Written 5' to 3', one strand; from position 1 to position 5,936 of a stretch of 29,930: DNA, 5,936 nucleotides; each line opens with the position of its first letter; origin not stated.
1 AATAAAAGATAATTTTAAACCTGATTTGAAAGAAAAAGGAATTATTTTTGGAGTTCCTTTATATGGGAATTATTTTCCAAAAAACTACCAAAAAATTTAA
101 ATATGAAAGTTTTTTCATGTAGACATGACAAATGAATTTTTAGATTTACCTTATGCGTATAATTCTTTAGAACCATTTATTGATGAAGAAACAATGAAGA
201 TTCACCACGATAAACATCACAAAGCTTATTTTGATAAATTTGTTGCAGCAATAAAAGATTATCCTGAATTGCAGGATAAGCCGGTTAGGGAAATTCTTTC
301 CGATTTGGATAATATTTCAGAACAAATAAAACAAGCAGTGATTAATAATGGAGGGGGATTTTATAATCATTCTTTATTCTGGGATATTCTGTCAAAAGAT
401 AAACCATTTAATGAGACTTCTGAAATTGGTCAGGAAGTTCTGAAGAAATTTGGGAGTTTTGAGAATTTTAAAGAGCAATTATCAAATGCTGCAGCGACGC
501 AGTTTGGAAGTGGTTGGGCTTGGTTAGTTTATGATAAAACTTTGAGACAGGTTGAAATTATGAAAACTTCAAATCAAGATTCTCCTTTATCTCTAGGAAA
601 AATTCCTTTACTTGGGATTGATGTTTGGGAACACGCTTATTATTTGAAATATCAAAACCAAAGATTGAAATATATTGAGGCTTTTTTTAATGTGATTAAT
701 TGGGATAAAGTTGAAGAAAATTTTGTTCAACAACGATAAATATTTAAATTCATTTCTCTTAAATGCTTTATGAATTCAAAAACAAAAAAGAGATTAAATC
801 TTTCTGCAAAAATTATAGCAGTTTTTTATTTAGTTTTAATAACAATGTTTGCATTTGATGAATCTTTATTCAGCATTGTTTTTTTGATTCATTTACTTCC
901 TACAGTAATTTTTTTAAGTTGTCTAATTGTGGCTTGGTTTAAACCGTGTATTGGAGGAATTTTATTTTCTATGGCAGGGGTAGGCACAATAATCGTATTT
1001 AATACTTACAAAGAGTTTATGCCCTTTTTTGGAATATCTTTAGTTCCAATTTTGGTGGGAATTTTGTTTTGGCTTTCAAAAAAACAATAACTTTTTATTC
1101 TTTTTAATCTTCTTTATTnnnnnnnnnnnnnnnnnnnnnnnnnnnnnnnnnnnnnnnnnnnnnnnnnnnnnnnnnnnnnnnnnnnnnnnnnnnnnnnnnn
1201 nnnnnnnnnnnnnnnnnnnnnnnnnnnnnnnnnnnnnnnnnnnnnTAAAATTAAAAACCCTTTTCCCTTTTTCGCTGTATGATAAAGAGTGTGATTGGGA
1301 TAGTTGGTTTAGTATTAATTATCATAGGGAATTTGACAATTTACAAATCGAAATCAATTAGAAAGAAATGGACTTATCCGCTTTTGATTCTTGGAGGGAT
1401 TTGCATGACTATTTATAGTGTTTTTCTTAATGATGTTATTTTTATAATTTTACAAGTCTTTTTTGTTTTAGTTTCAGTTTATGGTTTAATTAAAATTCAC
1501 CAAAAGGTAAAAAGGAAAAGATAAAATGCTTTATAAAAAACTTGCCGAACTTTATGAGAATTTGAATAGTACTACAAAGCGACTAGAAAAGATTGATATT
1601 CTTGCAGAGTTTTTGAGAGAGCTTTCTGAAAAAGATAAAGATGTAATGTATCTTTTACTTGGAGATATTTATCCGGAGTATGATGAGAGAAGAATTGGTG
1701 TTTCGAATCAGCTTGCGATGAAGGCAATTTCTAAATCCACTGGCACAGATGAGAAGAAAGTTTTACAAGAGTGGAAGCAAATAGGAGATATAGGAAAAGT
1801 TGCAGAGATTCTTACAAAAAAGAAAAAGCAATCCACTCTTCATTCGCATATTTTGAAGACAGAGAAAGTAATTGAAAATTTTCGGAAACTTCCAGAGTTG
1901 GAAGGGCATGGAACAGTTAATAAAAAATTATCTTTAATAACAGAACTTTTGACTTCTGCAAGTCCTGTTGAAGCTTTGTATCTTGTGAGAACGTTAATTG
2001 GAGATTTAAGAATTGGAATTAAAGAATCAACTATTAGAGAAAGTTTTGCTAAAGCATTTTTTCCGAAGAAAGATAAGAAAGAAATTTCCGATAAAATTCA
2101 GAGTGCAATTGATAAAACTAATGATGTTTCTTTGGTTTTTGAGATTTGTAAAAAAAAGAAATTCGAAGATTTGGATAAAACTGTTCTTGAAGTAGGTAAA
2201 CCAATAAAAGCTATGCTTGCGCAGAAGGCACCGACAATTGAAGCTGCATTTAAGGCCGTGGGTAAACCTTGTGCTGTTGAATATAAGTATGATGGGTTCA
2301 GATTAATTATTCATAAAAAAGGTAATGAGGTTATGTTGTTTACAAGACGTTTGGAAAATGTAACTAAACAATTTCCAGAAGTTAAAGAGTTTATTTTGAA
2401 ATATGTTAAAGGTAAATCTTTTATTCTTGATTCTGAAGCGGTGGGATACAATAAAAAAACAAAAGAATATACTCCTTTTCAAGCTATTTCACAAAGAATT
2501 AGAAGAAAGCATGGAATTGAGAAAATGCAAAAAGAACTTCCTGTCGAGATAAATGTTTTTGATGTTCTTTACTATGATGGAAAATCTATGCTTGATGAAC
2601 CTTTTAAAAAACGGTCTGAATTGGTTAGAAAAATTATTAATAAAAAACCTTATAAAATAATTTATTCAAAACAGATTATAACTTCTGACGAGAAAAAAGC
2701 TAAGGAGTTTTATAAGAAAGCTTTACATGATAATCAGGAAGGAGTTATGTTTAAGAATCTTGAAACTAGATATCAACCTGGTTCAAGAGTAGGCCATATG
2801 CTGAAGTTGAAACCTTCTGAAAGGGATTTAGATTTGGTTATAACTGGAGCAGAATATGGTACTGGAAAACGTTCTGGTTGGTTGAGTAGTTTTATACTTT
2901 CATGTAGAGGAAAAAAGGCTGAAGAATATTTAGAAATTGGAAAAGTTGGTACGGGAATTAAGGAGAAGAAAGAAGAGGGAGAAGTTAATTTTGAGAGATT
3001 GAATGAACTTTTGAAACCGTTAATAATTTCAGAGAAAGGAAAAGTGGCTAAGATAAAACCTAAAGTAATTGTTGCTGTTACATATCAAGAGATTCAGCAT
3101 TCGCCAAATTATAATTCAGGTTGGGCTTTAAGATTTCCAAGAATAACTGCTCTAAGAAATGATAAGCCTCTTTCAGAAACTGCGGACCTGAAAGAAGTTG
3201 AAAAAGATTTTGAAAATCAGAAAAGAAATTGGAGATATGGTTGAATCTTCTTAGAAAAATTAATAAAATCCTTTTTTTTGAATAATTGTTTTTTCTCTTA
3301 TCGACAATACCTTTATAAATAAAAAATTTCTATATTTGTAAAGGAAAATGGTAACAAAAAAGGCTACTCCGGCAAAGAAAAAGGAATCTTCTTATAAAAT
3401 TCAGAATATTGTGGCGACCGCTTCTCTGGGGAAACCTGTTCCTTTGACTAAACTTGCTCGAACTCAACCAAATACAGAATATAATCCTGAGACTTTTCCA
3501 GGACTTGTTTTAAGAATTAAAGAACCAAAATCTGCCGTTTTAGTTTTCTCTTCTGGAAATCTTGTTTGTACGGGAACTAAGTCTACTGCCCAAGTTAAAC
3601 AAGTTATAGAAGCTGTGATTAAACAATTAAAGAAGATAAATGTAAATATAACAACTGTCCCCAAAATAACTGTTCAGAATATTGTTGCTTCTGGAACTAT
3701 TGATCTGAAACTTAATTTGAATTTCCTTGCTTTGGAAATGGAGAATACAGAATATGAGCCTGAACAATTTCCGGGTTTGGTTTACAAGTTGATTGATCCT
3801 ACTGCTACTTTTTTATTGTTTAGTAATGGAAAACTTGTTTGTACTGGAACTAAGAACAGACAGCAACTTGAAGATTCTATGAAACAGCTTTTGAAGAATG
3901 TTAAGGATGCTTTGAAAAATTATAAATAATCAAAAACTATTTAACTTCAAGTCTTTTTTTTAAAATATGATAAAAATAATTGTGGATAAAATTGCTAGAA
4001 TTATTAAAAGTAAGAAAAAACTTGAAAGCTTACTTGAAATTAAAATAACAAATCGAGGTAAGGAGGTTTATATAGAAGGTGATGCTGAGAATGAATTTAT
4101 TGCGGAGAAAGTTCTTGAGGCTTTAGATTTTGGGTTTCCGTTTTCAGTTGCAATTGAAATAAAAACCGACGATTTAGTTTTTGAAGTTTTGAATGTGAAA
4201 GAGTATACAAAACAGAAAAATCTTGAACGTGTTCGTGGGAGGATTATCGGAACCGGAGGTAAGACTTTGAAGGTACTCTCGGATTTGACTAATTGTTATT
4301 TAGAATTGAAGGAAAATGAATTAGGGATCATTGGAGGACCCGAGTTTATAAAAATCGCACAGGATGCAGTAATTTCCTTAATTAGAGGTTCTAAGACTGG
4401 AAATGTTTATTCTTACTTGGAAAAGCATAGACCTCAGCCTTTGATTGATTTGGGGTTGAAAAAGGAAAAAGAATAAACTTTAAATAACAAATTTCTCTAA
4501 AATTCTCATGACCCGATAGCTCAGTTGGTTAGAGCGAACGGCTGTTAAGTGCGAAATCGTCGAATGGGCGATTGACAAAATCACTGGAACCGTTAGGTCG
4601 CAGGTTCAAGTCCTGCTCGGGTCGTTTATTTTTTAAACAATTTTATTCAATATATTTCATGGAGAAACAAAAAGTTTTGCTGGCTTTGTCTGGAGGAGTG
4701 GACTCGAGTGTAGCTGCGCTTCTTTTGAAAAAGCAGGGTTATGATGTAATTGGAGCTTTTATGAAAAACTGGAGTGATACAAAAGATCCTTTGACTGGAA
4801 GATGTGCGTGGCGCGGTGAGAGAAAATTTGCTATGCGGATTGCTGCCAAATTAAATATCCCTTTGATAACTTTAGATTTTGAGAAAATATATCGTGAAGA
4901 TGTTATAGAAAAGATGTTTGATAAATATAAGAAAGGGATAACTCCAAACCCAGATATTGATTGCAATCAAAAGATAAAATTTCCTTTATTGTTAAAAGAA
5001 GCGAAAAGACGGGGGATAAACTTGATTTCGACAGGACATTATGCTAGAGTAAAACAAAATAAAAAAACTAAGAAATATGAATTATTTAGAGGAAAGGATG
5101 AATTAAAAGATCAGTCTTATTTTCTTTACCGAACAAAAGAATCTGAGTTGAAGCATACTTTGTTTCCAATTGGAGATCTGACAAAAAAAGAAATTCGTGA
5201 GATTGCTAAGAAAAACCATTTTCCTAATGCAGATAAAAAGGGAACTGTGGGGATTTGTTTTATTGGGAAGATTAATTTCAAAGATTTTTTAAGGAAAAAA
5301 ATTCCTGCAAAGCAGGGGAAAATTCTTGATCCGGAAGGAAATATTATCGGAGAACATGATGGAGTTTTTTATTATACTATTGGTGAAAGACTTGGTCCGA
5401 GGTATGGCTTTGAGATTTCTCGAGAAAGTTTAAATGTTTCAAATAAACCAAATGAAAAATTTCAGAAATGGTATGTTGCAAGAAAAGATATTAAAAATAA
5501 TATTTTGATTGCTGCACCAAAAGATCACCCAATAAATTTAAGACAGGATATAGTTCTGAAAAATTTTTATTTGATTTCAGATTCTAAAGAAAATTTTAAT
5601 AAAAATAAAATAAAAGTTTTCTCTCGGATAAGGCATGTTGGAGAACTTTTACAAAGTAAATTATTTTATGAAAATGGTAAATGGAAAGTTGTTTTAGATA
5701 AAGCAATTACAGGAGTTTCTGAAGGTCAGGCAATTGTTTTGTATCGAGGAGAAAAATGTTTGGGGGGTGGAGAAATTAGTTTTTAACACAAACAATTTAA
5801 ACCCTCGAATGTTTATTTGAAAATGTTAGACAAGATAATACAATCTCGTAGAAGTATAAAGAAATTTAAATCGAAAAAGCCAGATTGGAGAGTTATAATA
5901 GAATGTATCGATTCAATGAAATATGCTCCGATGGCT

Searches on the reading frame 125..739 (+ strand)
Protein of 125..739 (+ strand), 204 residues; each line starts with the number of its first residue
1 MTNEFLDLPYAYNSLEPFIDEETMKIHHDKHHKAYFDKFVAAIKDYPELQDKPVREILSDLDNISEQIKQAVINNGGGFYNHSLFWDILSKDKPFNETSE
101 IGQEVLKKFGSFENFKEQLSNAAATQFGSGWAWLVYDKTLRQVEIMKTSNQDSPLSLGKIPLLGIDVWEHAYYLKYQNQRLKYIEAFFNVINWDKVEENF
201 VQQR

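Call 34: search_protein_families(library=pfam, proteins=[window:125-739:+], max_evalue=0.00001)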
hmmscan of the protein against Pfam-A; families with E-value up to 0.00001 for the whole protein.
window:125-739:+ (204 aa): 2 families
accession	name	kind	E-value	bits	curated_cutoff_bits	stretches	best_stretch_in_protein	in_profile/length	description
PF02777.23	Sod_Fe_C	-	1e-41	141.5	20.9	1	99-199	3-102/102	Iron/manganese superoxide dismutases, C-terminal domain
PF00081.27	Sod_Fe_N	-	4.4e-24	85.2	27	1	4-90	3-82/82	Iron/manganese superoxide dismutases, alpha-hairpin domain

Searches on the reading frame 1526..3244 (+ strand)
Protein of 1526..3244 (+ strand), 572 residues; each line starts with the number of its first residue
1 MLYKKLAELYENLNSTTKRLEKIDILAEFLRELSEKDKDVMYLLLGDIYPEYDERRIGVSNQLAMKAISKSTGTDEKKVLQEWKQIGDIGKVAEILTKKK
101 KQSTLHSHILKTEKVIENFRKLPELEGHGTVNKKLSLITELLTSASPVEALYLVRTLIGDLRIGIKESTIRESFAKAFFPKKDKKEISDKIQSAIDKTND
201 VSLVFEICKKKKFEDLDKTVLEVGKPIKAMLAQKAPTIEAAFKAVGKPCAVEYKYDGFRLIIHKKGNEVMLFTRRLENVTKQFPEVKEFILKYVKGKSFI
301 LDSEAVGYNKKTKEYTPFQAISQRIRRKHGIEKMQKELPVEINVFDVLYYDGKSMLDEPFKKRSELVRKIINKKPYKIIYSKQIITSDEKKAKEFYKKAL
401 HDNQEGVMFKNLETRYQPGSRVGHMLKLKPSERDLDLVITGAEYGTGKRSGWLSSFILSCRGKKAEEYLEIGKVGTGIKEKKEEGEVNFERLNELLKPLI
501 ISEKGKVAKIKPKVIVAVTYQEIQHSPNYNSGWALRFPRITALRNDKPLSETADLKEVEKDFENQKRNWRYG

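Call 33: search_protein_families(library=pfam, proteins=[window:1526-3244:+], max_evalue=0.00001)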
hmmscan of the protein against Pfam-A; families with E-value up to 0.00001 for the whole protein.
window:1526-3244:+ (572 aa): 3 families
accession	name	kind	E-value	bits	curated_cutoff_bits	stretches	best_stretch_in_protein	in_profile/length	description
PF01068.26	DNA_ligase_A_M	-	5.8e-57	193.1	26.2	1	230-429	2-204/204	ATP dependent DNA ligase domain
PF04675.19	DNA_ligase_A_N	-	2.6e-38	132.4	24.6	1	3-175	2-174/174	DNA ligase N terminus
PF04679.21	DNA_ligase_A_C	-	2.2e-11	44.4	27.5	1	449-547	1-94/94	ATP dependent DNA ligase C terminal region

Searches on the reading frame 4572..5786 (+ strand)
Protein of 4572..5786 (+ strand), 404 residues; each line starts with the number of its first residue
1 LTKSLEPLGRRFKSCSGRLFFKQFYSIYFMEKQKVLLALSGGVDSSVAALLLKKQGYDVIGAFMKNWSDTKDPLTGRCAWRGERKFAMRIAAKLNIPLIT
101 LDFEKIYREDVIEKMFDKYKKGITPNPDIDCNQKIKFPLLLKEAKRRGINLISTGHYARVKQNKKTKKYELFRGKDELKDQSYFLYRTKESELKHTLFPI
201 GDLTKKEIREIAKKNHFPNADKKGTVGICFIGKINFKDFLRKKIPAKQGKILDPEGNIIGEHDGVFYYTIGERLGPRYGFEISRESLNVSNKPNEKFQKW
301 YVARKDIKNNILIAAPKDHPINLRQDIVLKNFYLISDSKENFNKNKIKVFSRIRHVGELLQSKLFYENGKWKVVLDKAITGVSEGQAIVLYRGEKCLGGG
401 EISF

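Call 33: search_protein_families(library=pfam, proteins=[window:4572-5786:+], max_evalue=0.00001)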
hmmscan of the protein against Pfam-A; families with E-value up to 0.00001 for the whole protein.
window:4572-5786:+ (404 aa): 3 families
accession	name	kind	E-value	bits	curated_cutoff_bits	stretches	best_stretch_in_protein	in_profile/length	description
PF03054.22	tRNA_Me_trans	-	1.1e-72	244.4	20.6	1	33-233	1-202/202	tRNA methyl transferase HUP domain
PF20259.3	tRNA_Me_trans_M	-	1.8e-16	59.9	27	1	237-313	1-63/66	tRNA methyl transferase PRC-barrel domain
PF20258.4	tRNA_Me_trans_C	-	2e-13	50.9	20.6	1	325-402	2-77/77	Aminomethyltransferase beta-barrel domain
